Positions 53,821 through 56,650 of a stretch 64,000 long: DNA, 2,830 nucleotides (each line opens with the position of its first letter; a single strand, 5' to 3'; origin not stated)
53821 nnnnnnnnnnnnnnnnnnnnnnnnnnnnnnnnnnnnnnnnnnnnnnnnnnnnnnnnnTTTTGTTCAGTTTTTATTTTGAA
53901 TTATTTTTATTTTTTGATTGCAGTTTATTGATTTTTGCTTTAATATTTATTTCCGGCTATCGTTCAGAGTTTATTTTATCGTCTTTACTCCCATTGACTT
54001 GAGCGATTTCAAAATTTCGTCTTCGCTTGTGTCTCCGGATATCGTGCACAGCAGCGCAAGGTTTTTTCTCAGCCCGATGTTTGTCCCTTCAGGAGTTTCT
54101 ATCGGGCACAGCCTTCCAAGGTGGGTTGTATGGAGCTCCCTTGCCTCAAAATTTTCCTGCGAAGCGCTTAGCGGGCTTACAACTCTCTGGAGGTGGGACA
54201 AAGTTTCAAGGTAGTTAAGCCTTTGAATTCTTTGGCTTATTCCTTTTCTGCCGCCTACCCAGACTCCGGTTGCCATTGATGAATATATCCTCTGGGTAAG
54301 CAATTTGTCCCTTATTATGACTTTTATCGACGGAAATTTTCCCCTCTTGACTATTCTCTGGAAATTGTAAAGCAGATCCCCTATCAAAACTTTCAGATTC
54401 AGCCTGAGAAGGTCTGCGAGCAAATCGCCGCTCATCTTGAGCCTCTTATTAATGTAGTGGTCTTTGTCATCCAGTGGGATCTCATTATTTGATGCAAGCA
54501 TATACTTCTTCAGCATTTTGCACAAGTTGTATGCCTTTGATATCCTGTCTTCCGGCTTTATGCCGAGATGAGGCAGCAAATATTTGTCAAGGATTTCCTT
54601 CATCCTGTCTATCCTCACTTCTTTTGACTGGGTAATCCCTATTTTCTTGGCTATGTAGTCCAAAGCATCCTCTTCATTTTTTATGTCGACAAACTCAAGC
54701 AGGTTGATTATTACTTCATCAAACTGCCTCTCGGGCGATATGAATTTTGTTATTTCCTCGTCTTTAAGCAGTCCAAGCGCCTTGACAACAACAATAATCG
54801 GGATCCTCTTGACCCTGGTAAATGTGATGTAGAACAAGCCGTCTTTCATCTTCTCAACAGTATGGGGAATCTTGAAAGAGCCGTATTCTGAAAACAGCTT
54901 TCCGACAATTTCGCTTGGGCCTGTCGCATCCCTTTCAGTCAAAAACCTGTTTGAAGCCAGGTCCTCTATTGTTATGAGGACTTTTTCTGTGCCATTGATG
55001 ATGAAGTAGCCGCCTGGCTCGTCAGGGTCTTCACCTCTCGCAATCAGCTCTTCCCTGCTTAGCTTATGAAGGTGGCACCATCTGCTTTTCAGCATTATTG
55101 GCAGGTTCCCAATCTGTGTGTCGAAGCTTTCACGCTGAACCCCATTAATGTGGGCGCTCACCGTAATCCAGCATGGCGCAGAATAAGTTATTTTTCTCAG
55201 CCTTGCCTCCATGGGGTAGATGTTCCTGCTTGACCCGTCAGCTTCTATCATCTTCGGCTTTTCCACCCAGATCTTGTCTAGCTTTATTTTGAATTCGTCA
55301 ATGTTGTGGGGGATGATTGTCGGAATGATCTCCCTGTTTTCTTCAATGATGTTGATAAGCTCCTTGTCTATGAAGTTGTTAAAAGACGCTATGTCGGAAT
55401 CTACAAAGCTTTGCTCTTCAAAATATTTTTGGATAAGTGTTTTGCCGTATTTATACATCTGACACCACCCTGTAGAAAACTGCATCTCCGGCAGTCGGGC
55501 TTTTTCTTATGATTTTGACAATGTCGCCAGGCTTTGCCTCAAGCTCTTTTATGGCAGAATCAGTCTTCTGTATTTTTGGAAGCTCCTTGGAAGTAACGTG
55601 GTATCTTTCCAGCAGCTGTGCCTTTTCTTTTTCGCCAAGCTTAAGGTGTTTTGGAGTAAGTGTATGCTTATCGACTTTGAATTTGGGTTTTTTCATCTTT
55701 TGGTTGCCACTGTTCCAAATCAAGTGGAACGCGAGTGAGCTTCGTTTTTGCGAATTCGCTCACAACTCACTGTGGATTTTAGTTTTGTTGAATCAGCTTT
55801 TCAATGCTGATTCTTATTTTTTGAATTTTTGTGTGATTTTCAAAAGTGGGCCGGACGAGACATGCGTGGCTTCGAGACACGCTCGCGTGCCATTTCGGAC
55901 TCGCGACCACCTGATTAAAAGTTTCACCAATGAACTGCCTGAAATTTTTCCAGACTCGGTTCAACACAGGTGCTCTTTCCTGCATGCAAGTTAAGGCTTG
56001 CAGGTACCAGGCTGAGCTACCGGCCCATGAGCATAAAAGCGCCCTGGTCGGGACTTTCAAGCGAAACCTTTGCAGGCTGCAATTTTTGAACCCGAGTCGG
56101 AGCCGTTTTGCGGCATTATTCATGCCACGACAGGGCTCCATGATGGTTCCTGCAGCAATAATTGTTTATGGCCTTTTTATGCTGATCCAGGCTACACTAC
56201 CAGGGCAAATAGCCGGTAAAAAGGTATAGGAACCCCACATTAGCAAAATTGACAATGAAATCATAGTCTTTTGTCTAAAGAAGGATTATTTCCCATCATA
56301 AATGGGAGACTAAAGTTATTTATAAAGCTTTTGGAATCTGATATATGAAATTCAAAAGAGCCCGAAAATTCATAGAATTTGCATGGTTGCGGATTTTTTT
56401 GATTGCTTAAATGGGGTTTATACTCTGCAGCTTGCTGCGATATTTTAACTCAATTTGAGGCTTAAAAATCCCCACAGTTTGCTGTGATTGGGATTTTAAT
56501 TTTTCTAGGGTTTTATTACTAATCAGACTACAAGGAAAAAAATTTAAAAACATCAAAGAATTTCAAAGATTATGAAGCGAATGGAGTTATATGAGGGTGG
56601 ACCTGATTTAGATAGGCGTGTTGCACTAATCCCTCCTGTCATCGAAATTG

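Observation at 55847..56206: Two adjacent tRNA genes (Asp-GUC-like and Lys-UUU-like), each apparently interrupted by three introns at mostly non-canonical positions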

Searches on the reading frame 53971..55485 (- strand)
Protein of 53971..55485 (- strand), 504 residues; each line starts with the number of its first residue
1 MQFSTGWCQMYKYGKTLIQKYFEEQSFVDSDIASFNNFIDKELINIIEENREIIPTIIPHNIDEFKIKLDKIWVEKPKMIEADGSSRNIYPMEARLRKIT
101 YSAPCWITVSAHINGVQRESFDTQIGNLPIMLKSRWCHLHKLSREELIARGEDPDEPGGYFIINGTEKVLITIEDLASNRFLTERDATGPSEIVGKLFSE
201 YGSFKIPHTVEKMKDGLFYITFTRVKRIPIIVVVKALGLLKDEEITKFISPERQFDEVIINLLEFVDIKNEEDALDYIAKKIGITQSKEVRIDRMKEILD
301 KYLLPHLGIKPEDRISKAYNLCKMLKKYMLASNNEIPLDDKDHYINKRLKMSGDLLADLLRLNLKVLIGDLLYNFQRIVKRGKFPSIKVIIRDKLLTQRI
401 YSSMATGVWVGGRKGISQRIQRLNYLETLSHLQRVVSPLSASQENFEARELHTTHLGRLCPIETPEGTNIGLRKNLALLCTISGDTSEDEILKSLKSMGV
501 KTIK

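Call 11: find_related_loci(query=window:53971-55485:-, collection=genome_contigs, flank=4000)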
Query window:53971-55485:- (504 aa) in genome_contigs; peptide patterns used: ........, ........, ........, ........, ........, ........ (x = any residue, [..] = any of these).
353 stretches matched a pattern; 327 encode a relative of the query (tblastn E <= 1e-3); the best 80 are kept; 80 distinct loci.
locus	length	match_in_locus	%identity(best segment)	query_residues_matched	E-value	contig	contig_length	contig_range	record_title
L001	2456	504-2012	92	2-504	0e+0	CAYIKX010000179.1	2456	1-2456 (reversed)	MAG TPA_asm: uncultured Methanosarcinales archaeon isolate ERP119705_co20_50 genome assembly, contig: NODE_84258_length_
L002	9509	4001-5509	93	2-504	0e+0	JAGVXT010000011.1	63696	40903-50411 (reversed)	Candidatus Woesearchaeota archaeon isolate RIFCSPLOWO2_01_FULL_38_40 rifcsplowo2_01_scaffold_1475, whole genome shotgun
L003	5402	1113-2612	92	5-504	0e+0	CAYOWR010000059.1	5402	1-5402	MAG TPA_asm: uncultured Methanosarcinales archaeon isolate binchicken_co251_888 genome assembly, contig: NODE_21802_leng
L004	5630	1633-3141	93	2-504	0e+0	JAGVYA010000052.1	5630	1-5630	Candidatus Woesearchaeota archaeon isolate RIFCSPLOWO2_01_FULL_35_20 rifcsplowo2_01_scaffold_42947, whole genome shotgun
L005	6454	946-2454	90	2-504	0e+0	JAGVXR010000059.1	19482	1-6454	Candidatus Woesearchaeota archaeon isolate RIFCSPHIGHO2_01_FULL_38_11 rifcsphigho2_01_scaffold_5799, whole genome shotgu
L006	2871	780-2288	90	2-504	0e+0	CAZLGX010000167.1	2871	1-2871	MAG TPA_asm: uncultured Methanosarcinales archaeon isolate SRP269290_co3_950 genome assembly, contig: NODE_59388_length_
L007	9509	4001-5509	92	2-504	0e+0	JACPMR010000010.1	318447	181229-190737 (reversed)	MAG: Candidatus Woesearchaeota archaeon isolate NC_groundwater_554_Ag_S-0.1um_37_18 S35_SO-1_scaffold_127608, whole geno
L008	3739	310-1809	90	5-504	0e+0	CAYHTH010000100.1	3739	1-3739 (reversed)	MAG TPA_asm: uncultured Methanosarcinales archaeon isolate ERP119705_co14_301 genome assembly, contig: NODE_53816_length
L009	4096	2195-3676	91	5-498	0e+0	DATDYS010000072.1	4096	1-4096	MAG TPA_asm: Candidatus Nanoarchaeia archaeon isolate SMAG_U8171 k141_1822457, whole genome shotgun sequence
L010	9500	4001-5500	90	5-504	0e+0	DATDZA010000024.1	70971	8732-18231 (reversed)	MAG TPA_asm: Candidatus Nanoarchaeia archaeon isolate SMAG_U8179 k141_1013031, whole genome shotgun sequence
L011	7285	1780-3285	91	3-504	0e+0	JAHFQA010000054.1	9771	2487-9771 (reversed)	MAG: Candidatus Woesearchaeota archaeon isolate nzgw54 NODE_2976_length_9772_cov_7.720443, whole genome shotgun sequence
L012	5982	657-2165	91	2-504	0e+0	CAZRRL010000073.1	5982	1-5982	MAG TPA_asm: uncultured Methanosarcinales archaeon isolate binchicken_co251_826 genome assembly, contig: NODE_18887_leng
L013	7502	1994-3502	89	2-504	0e+0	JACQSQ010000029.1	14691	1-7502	MAG: Candidatus Woesearchaeota archaeon isolate NC_groundwater_1389_Ag_S-0.2um_39_97 S_p2_S4_coassembly_k141_1118082, wh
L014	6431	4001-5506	88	2-503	0e+0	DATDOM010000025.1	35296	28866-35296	MAG TPA_asm: Candidatus Nanoarchaeia archaeon isolate SMAG_U7894 k141_573268, whole genome shotgun sequence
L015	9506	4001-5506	91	3-504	0e+0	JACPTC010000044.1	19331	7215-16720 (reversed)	MAG: Candidatus Woesearchaeota archaeon isolate NC_groundwater_722_Ag_S-0.2um_37_15 S36_SO-2_scaffold_322200, whole geno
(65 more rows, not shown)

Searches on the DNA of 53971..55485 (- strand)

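Call 32: search_rna_families(sources=[L027, L076, L044, L061, L007, L020], threshold=gathering)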
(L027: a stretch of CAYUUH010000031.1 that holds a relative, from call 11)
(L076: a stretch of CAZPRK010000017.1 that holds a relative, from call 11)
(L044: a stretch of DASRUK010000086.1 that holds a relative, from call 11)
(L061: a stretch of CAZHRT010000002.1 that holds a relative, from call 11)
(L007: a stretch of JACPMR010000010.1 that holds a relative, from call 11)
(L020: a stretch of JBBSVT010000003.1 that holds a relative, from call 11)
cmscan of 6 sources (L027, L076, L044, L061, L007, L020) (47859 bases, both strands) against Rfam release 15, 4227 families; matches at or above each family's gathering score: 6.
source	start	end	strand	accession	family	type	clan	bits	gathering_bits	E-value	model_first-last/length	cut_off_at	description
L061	3683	3756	+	RF00005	tRNA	Gene; tRNA;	CL00001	73.4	29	2.7e-14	1-71/71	no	tRNA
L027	3689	3762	+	RF00005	tRNA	Gene; tRNA;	CL00001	72.1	29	6.2e-14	1-71/71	no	tRNA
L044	794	866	+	RF00005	tRNA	Gene; tRNA;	CL00001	54.5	29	4.3e-09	1-71/71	no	tRNA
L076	3575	3647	+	RF00005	tRNA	Gene; tRNA;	CL00001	54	29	6e-09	1-71/71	no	tRNA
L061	2238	2389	+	RF00005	tRNA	Gene; tRNA;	CL00001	48.9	29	1.5e-07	1-71/71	no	tRNA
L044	878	936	+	RF00005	tRNA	Gene; tRNA;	CL00001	32.2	29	0.0059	1-71/71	no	tRNA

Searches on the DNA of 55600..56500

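Call 5: search_rna_families(source=window, start=55600, end=56500, threshold=evalue, max_evalue=10, show_alignments=4)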
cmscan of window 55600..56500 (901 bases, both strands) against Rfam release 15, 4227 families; matches with E-value up to 10: 3.
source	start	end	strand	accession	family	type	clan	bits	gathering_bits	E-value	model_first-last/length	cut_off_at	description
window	55797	55846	+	RF01182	SNORD11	Gene; snRNA; snoRNA; CD-box;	CL00103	17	55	5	1-84/84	no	Small nucleolar RNA SNORD11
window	56247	56346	+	RF01296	snoU85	Gene; snRNA; snoRNA; HACA-box;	CL00082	14.6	41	0.15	1-329/329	no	Small nucleolar RNA U85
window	56142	56199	+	RF02716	sno_ncR3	Gene; snRNA; snoRNA; CD-box;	-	14.3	88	6.2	1-75/75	no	Small nucleolar RNA ncR3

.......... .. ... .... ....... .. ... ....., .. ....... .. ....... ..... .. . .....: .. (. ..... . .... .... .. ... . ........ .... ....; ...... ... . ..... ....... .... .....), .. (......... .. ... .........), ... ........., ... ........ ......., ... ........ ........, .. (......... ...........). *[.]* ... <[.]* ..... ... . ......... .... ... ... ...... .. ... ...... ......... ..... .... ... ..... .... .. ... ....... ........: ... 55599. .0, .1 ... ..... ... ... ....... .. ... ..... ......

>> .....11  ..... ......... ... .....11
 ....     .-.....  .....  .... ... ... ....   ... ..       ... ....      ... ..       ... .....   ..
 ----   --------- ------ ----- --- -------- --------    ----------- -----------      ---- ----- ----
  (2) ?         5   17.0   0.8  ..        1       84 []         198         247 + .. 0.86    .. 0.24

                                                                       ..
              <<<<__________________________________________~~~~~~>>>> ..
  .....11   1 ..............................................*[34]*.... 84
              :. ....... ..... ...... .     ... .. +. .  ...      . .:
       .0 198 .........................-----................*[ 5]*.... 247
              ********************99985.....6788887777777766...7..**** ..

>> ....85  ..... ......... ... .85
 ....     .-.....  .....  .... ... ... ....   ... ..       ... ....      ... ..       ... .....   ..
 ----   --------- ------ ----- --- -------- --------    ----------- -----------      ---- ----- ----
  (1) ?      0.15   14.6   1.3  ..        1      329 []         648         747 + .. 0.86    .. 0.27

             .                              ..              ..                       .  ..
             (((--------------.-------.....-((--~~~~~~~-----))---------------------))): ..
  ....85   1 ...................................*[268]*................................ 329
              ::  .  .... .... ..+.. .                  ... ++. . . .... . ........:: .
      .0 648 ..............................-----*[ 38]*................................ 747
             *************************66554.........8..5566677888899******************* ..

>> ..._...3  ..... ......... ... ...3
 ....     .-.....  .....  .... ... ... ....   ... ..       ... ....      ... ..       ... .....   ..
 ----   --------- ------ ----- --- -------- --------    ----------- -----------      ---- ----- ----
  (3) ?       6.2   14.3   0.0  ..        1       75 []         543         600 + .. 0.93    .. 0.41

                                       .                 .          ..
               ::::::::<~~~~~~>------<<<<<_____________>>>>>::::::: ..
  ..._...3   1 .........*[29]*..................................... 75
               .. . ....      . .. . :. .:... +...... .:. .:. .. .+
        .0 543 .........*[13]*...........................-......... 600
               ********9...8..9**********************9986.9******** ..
